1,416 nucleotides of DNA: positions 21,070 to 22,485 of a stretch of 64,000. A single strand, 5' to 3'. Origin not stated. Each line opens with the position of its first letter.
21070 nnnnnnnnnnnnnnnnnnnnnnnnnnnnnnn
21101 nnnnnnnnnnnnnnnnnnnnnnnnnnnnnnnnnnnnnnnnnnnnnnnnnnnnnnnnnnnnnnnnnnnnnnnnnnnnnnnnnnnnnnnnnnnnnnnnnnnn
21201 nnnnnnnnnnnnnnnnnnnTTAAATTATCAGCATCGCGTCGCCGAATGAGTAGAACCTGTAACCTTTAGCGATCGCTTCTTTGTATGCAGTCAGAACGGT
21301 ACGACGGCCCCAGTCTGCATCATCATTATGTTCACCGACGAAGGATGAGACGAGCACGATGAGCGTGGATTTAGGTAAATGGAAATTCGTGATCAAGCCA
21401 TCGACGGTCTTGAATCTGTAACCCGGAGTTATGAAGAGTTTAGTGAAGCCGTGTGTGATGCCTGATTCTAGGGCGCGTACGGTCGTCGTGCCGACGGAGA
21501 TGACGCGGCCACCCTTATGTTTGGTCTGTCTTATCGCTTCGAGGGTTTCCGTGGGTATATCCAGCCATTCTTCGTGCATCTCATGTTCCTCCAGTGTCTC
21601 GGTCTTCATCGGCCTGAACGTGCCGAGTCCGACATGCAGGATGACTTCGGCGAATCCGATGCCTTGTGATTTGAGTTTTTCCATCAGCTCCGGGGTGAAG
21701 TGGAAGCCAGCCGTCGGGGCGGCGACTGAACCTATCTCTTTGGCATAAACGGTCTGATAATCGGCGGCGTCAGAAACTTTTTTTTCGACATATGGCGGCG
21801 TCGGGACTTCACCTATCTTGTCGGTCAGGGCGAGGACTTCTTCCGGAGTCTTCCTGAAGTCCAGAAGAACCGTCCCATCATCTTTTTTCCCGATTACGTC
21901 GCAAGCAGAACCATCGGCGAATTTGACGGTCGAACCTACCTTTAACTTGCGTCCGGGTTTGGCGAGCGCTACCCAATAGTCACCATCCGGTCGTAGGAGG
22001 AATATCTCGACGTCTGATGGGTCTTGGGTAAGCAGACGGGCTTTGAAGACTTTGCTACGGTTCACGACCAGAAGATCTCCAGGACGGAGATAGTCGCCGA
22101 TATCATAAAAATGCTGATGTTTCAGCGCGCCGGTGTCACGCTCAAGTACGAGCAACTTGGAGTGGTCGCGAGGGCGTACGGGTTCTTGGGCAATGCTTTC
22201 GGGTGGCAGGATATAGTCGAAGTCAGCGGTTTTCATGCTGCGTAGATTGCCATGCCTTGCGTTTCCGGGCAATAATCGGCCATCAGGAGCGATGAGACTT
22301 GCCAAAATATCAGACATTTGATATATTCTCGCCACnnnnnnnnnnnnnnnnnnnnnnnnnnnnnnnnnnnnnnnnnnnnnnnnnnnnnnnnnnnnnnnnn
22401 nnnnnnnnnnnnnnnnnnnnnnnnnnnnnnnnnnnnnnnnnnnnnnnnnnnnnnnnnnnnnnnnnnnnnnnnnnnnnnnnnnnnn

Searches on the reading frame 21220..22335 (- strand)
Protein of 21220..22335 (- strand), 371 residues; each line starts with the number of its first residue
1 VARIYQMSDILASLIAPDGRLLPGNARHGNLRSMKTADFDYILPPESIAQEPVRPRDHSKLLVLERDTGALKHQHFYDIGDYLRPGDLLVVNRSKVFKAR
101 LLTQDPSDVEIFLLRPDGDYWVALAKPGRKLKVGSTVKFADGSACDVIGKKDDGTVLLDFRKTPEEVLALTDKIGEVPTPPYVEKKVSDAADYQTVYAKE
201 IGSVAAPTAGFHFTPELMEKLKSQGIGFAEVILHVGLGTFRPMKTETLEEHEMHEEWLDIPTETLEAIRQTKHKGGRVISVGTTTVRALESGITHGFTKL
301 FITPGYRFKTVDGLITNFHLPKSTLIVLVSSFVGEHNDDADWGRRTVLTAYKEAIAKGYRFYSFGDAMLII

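Call 11: search_protein_families(library=pfam, max_evalue=0.1, proteins=[window:21220-22335:-])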
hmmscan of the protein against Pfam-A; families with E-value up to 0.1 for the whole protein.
window:21220-22335:- (371 aa): 1 family
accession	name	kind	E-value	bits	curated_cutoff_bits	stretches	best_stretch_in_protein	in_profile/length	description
PF02547.20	Queuosine_synth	-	5.2e-123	410.7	25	1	37-370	2-322/322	Queuosine biosynthesis protein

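Call 14: find_related_loci(query=window:21220-22236:-, collection=genome_contigs, flank=4000)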
Query window:21220-22236:- (338 aa) in genome_contigs; peptide patterns used: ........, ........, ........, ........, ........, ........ (x = any residue, [..] = any of these).
89 stretches matched a pattern; 38 encode a relative of the query (tblastn E <= 1e-3); 38 distinct loci.
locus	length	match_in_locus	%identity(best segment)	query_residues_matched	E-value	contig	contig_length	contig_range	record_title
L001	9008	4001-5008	76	1-338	8e-177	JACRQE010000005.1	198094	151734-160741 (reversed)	MAG: Candidatus Uhrbacteria bacterium isolate NC_groundwater_2005_Pr3_S-0.65um_55_6 SR2-18-Sp65_coassembly_scaffold_3308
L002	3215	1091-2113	73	1-337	0e+0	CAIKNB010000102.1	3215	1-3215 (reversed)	Candidatus Uhrbacteria bacterium isolate AM-2014_bin-3131 genome assembly, contig: bin-3131:102/174, whole genome shotgu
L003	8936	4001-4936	69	1-322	8e-147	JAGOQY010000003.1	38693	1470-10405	Patescibacteria group bacterium isolate Gw_Eff_bin_227 Gw_Eff_1807_length_38693_cov_10.486698, whole genome shotgun sequ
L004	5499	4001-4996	60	1-337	2e-139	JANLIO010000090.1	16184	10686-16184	MAG: bacterium isolate S40-17 k99_453598, whole genome shotgun sequence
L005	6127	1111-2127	57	1-338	1e-123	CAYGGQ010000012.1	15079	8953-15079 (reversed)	MAG TPA_asm: uncultured Gammaproteobacteria bacterium isolate ERP113451_co3_125 genome assembly, contig: NODE_3049_lengt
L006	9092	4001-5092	51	1-337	1e-113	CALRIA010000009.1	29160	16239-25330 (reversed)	MAG: Candidatus Magasanikbacteria bacterium isolate MaH-04nov19-74 genome assembly, contig: MaH-04nov19-C3801, whole gen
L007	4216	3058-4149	50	1-337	1e-112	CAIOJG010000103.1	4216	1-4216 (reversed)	MAG: Candidatus Magasanikbacteria bacterium isolate AM_bin-3693 genome assembly, contig: bin-3693:103/190, whole genome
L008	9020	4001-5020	53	1-338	6e-110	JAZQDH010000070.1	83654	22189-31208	MAG: Faecousia sp. isolate T1900044636_TS20190102.MAGScoT_cleanbin_000077 SGB_1160_k141_2175842, whole genome shotgun se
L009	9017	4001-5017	50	1-337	1e-108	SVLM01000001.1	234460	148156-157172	MAG: Oscillospiraceae bacterium isolate SIG487 NODE_647_length_234460_cov_4.130967, whole genome shotgun sequence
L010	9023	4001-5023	51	1-338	2e-108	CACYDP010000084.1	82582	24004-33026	MAG: uncultured Ruminococcus sp. isolate RUG11845 genome assembly, contig: RUG11845_asm_84, whole genome shotgun sequenc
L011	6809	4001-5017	50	1-337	3e-108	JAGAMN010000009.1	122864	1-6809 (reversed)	MAG: Oscillospiraceae bacterium isolate RGIG8578 Water_deer_Cecum-3__c58204, whole genome shotgun sequence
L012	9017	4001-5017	49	1-337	4e-106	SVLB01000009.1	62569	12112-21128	MAG: Oscillospiraceae bacterium isolate SIG476 NODE_2771_length_62569_cov_1.905448, whole genome shotgun sequence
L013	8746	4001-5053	49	2-338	7e-104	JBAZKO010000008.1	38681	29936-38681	MAG: Patescibacteria group bacterium isolate SO_2017_LW4_145 scaffold_1802_c2_LW137-91_2017, whole genome shotgun sequen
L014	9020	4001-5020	48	1-338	1e-103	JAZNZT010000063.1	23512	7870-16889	MAG: Faecousia sp. isolate T1900044766_TS20190232.MAGScoT_cleanbin_000032 SGB_2414_k141_2496495, whole genome shotgun se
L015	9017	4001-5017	50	1-337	9e-103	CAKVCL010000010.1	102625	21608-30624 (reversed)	MAG: uncultured Cellulosilyticum sp. isolate REFINED_METABAT215_TOP10_CONTIGS_1500_ASSEMBLY_K77_MERGED__Hadza_MoBio_hadz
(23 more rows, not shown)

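Call 36: find_homologous_proteins(query=window:21220-22236:-, max_evalue=1e-100)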
Query window:21220-22236:- (338 aa): 630 proteins with E <= 1e-100 among 8000 candidates; the best 120 are listed.
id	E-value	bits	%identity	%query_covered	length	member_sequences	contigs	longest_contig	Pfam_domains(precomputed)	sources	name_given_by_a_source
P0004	2.9e-225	765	100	100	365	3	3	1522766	PF02547.21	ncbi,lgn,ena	-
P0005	1.3e-192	657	84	100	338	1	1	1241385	PF02547.21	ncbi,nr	ncbi:MAG: tRNA preQ1(34) S-adenosylmethionine ribosyltransferase-isomerase QueA [Patescibacteria gro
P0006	2.2e-173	594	73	100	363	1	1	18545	PF02547.21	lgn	-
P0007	4.2e-172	590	75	100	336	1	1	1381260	PF02547.21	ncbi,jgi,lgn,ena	ncbi:MAG: tRNA preQ1(34) S-adenosylmethionine ribosyltransferase-isomerase QueA [Patescibacteria gro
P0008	4.8e-172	590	76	100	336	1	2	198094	PF02547.21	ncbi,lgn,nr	ncbi:tRNA preQ1(34) S-adenosylmethionine ribosyltransferase-isomerase QueA [Candidatus Uhrbacteria b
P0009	1.3e-170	585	76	100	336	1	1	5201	PF02547.21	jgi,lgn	-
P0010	7.5e-169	579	72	100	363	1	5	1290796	PF02547.21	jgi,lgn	jgi:S-adenosylmethionine:tRNA ribosyltransferase-isomerase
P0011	5.0e-168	576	75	100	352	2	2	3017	PF02547.21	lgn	-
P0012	1.6e-165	568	70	100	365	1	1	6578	PF02547.21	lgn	-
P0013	4.0e-165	567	72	100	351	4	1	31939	PF02547.21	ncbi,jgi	-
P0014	5.0e-165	567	73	100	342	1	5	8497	PF02547.21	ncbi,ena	-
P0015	1.5e-164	565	71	100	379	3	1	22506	PF02547.21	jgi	jgi:S-adenosylmethionine:tRNA ribosyltransferase-isomerase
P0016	1.4e-162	559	69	100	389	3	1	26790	PF02547.21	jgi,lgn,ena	-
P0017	3.8e-160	551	69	100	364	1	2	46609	PF02547.21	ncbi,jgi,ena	ncbi:MAG: tRNA preQ1(34) S-adenosylmethionine ribosyltransferase-isomerase QueA [Patescibacteria gro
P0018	6.5e-158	543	71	100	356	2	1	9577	PF02547.21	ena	-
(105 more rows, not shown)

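Call 37: find_encoding_contigs(protein=P0005, flank=4000, max_places=3)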
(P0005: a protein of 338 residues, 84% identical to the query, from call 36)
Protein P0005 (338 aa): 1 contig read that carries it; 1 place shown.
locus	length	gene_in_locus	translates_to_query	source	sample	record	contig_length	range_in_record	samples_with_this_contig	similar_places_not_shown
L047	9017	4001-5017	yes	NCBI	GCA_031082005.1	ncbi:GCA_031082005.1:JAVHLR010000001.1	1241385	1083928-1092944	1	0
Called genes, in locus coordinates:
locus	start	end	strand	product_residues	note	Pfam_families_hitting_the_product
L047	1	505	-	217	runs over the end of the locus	-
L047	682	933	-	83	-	-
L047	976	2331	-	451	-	PF00999:Na_H_Exchanger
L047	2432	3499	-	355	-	PF03462:PCRF, PF00472:RF-1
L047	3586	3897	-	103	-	PF01197:Ribosomal_L31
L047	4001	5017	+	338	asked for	PF02547:Queuosine_synth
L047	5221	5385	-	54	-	-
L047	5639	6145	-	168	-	-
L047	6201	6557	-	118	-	PF02021:UPF0102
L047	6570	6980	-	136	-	-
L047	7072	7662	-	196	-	PF01209:Ubie_methyltran, PF13847:Methyltransf_31, PF08241:Methyltransf_11, PF08242:Methyltransf_12 (weak), PF13649:Methyltransf_25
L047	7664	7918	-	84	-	-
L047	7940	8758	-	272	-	PF23023:Anti-Pycsar_Apyc1, PF00753:Lactamase_B, PF12706:Lactamase_B_2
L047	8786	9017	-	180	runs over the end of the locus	PF06821:Ser_hydrolase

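Call 38: find_encoding_contigs(protein=P0007, flank=4000, max_places=3)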
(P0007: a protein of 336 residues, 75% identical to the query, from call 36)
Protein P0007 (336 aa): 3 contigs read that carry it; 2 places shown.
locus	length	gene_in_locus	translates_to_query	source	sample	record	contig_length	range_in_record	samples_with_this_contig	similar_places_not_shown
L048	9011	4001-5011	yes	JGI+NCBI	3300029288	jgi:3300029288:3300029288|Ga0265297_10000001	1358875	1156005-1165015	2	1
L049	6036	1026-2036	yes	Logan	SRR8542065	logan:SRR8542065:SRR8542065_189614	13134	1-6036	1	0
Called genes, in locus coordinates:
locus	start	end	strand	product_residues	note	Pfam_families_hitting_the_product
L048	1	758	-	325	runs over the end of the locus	-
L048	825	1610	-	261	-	-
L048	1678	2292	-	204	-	-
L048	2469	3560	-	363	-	PF03462:PCRF, PF00472:RF-1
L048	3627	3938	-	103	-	PF01197:Ribosomal_L31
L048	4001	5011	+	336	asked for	PF02547:Queuosine_synth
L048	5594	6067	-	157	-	-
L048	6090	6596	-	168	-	PF01230:HIT (weak)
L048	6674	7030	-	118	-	PF08378:NERD (weak), PF02021:UPF0102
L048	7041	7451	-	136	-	-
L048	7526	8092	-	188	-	PF01209:Ubie_methyltran, PF13847:Methyltransf_31, PF08241:Methyltransf_11, PF08242:Methyltransf_12 (weak), PF13649:Methyltransf_25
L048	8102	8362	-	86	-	-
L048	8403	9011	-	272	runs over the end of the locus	PF23023:Anti-Pycsar_Apyc1, PF12706:Lactamase_B_2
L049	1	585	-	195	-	?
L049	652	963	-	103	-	PF01197:Ribosomal_L31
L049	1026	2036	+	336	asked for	PF02547:Queuosine_synth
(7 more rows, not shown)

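Call 39: find_encoding_contigs(protein=P0009, flank=4000, max_places=3)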
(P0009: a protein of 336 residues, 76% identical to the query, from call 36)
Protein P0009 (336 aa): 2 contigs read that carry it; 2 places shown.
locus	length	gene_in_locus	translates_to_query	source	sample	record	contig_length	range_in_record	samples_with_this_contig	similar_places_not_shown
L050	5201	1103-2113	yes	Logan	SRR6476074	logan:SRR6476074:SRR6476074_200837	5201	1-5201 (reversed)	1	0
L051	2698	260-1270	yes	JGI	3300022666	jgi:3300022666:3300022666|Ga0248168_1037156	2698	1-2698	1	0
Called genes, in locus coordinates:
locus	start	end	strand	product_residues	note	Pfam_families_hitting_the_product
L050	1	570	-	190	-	?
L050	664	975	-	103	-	PF01197:Ribosomal_L31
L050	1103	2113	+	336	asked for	PF02547:Queuosine_synth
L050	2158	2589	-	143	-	-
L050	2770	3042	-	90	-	-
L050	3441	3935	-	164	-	-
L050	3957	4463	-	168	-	PF01230:HIT (weak)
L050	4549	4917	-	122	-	PF02021:UPF0102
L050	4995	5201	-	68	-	?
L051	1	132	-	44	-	?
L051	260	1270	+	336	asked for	PF02547:Queuosine_synth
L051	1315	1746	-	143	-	-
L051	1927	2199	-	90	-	-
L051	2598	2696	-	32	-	?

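Call 42: find_encoding_contigs(protein=P0006, flank=4000, max_places=2)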
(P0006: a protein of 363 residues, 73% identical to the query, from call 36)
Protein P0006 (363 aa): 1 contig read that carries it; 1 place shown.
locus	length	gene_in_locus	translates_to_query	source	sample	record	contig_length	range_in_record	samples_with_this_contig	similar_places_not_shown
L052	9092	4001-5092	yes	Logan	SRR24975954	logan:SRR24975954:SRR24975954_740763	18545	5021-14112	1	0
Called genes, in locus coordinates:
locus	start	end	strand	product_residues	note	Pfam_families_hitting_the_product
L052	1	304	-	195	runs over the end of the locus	PF00889:EF_TS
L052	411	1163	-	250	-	PF00318:Ribosomal_S2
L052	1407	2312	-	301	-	-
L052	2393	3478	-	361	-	PF03462:PCRF, PF00472:RF-1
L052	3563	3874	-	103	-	PF01197:Ribosomal_L31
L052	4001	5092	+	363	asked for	PF02547:Queuosine_synth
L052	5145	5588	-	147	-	-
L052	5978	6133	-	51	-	-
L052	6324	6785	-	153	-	-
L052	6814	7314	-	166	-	PF01230:HIT (weak)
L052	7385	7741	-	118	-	PF02021:UPF0102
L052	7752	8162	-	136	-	-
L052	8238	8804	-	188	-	PF01209:Ubie_methyltran, PF13847:Methyltransf_31, PF08241:Methyltransf_11, PF08242:Methyltransf_12 (weak), PF13649:Methyltransf_25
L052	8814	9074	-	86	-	-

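Call 43: find_encoding_contigs(protein=P0010, flank=4000, max_places=3)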
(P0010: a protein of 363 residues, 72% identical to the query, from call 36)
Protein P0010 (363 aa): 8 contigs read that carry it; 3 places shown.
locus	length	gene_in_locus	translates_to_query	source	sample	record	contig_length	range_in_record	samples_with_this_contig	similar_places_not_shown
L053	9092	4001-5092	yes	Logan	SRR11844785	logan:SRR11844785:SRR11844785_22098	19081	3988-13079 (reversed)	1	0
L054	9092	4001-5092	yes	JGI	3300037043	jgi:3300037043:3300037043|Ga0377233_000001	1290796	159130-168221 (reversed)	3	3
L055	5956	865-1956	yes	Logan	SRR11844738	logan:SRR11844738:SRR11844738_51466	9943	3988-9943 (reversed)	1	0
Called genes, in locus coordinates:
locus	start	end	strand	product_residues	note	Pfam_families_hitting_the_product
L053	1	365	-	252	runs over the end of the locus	PF00318:Ribosomal_S2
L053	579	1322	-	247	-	-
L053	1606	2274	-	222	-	-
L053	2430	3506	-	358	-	PF03462:PCRF, PF00472:RF-1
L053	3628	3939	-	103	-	PF01197:Ribosomal_L31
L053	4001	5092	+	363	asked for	PF02547:Queuosine_synth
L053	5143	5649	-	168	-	-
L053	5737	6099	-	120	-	PF02021:UPF0102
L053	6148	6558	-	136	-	-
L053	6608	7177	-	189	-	PF01209:Ubie_methyltran, PF13847:Methyltransf_31, PF08241:Methyltransf_11, PF08242:Methyltransf_12 (weak), PF13649:Methyltransf_25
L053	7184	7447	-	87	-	-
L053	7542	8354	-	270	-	PF23023:Anti-Pycsar_Apyc1, PF00753:Lactamase_B (weak), PF12706:Lactamase_B_2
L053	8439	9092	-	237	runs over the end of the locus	PF00293:NUDIX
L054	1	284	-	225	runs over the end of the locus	PF00318:Ribosomal_S2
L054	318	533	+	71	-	-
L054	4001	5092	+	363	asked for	PF02547:Queuosine_synth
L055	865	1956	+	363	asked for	PF02547:Queuosine_synth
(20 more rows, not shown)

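Call 44: find_encoding_contigs(protein=P0011, flank=4000, max_places=2)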
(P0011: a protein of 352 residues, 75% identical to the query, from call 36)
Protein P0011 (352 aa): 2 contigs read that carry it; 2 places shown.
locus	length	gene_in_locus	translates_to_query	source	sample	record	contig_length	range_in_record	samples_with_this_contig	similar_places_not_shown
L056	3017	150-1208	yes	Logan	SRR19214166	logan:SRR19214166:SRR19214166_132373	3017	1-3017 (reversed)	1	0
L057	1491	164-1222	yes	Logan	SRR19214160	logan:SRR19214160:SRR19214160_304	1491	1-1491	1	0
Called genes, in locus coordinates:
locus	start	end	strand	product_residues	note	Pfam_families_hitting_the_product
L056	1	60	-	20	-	?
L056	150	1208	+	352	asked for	PF02547:Queuosine_synth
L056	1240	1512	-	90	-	-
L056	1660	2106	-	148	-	-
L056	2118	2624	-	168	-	PF01230:HIT (faint)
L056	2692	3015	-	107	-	?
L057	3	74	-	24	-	?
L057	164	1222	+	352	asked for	PF02547:Queuosine_synth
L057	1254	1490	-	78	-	?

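Call 61: search_protein_families(library=pfam, max_evalue=1, proteins=[L001:5623-6084:-, L050:2770-3042:-, L050:2158-2589:-, L052:5145-5588:-, L050:3441-3935:-, L048:5594-6067:-])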
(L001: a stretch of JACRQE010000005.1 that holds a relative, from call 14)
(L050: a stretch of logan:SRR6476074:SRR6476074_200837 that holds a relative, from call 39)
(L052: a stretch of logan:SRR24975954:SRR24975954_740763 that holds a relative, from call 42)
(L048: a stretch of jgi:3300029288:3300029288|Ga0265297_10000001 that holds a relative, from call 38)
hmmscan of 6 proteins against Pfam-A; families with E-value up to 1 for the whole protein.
L001:5623-6084:- (153 aa): 0 families

L050:2770-3042:- (90 aa): 0 families

L050:2158-2589:- (143 aa): 0 families

L052:5145-5588:- (147 aa): 0 families

L050:3441-3935:- (164 aa): 1 family
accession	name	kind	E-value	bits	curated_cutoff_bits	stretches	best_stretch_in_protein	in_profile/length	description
PF00072.30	Response_reg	-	0.011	16.4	30.2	1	45-83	29-65/111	Response regulator receiver domain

L048:5594-6067:- (157 aa): 2 families
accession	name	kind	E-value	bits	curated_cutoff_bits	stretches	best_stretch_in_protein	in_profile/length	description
PF09425.15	Jas_motif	-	0.0068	16.6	22.1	1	117-127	6-16/26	Jas motif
PF00072.30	Response_reg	-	0.14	12.8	30.2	1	50-84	34-66/111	Response regulator receiver domain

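Call 62: search_protein_families(library=ncbifam, max_evalue=1, proteins=[L001:5623-6084:-, L050:2770-3042:-, L050:2158-2589:-])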
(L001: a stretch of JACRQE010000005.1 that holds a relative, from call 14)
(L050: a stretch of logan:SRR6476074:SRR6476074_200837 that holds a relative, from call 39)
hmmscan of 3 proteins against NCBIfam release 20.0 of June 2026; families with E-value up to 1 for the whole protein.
L001:5623-6084:- (153 aa): 1 family
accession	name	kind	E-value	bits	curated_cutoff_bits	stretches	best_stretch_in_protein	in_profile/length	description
NF010684.1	PRK14084.1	equivalog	0.0036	17.1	375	1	4-82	2-72/254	response regulator transcription factor LytR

L050:2770-3042:- (90 aa): 0 families

L050:2158-2589:- (143 aa): 0 families

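Call 68: find_encoding_contigs(protein=P0013, flank=3500, max_places=2)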
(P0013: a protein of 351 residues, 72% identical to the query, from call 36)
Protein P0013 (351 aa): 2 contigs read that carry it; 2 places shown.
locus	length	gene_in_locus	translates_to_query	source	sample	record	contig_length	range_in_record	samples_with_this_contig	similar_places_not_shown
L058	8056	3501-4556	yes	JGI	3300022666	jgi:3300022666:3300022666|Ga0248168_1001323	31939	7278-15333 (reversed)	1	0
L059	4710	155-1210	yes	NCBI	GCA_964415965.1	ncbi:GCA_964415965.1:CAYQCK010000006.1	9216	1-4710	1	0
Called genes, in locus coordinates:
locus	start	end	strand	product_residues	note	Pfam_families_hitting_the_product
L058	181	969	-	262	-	-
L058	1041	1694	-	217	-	-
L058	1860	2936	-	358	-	PF03462:PCRF, PF00472:RF-1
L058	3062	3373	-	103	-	PF01197:Ribosomal_L31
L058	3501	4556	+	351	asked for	PF02547:Queuosine_synth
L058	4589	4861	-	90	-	-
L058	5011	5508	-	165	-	-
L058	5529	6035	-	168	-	PF01230:HIT (weak)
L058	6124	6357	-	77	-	PF02021:UPF0102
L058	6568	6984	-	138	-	-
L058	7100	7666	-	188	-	PF01209:Ubie_methyltran, PF13847:Methyltransf_31, PF08241:Methyltransf_11, PF08242:Methyltransf_12 (weak), PF13649:Methyltransf_25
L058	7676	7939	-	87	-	-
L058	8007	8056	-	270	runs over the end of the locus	PF23023:Anti-Pycsar_Apyc1, PF00753:Lactamase_B (faint), PF12706:Lactamase_B_2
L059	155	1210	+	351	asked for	PF02547:Queuosine_synth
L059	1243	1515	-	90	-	-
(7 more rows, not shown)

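Call 69: find_encoding_contigs(protein=P0012, flank=3500, max_places=2)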
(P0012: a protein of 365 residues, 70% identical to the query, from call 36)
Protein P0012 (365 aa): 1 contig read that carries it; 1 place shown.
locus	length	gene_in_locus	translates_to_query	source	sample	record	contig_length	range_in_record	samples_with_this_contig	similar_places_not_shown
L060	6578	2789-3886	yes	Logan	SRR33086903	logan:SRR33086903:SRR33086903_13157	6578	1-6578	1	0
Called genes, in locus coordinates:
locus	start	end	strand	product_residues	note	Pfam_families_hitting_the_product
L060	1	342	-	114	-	?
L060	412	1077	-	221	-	-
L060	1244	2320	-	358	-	PF03462:PCRF, PF00472:RF-1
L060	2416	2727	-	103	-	PF01197:Ribosomal_L31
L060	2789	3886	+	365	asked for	PF02547:Queuosine_synth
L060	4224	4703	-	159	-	-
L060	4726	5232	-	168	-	PF01230:HIT (weak)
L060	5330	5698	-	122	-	PF02021:UPF0102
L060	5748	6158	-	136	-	-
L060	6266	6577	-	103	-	?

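Call 75: search_protein_families(library=phrogs, max_evalue=1, proteins=[L001:5089-5226:-, L001:5268-5429:-])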
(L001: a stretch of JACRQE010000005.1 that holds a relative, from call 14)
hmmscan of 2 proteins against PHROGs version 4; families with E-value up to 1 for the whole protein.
L001:5089-5226:- (45 aa): 0 families

L001:5268-5429:- (53 aa): 0 families

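Call 76: search_protein_families(library=padloc, max_evalue=1, proteins=[L001:5623-6084:-])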
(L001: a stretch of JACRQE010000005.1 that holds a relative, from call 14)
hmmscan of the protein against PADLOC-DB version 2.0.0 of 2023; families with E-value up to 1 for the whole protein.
L001:5623-6084:- (153 aa): 0 families
